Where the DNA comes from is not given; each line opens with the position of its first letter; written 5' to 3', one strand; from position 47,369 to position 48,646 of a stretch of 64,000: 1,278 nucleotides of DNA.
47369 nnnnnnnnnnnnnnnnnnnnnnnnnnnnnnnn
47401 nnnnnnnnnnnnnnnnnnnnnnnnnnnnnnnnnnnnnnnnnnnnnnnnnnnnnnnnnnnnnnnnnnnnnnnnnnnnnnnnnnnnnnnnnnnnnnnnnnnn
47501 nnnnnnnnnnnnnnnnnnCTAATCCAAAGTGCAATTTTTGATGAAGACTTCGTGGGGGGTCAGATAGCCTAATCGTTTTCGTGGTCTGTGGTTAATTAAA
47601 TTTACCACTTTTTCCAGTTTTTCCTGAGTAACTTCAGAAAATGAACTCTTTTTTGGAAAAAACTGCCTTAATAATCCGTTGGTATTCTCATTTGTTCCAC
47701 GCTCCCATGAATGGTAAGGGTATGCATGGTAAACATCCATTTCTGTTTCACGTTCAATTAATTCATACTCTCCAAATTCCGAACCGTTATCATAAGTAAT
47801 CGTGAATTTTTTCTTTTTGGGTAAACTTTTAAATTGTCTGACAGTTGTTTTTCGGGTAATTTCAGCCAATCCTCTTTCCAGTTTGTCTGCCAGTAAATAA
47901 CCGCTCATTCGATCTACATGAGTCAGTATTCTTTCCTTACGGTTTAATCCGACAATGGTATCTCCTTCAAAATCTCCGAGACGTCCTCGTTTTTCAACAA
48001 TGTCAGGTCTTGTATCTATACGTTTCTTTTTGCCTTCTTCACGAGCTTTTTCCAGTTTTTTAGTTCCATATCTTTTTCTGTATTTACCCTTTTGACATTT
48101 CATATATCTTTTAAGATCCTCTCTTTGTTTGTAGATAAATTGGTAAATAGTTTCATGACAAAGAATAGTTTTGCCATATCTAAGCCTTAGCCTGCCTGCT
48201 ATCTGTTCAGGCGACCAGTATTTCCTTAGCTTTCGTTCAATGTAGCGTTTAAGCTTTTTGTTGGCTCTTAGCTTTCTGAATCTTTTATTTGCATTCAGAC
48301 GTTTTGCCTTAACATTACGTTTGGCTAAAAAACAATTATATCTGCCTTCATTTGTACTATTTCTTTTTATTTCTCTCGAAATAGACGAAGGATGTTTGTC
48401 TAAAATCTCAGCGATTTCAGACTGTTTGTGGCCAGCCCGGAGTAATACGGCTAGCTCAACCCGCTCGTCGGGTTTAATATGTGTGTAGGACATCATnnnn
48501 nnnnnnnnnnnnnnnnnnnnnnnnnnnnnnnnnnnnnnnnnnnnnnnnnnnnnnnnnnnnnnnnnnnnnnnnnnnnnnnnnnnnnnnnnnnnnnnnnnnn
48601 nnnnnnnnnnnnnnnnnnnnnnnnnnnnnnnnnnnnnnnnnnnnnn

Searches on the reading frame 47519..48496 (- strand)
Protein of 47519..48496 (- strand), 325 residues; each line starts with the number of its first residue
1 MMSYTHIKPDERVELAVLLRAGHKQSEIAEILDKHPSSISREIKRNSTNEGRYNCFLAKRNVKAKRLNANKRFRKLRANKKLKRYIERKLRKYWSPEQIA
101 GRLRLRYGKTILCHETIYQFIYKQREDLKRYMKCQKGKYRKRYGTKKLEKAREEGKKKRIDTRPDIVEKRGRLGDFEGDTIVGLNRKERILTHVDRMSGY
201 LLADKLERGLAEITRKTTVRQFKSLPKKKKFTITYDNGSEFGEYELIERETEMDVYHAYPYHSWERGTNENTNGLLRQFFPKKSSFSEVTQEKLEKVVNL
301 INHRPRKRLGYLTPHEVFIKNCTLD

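Call 89: search_protein_families(library=pfam, proteins=[window:47519-48496:-], max_evalue=0.0001)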
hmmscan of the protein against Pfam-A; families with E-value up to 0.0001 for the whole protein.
window:47519-48496:- (325 aa): 3 families
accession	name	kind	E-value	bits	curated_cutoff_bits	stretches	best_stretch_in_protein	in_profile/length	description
PF13936.12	HTH_38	-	1e-11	44.8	27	1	3-46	1-44/44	Helix-turn-helix domain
PF13384.12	HTH_23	-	1e-06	28.8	24.6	1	9-46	4-41/50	Homeodomain-like domain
PF00665.32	rve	-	2.5e-05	24.9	32.6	1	179-262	11-101/102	Integrase core domain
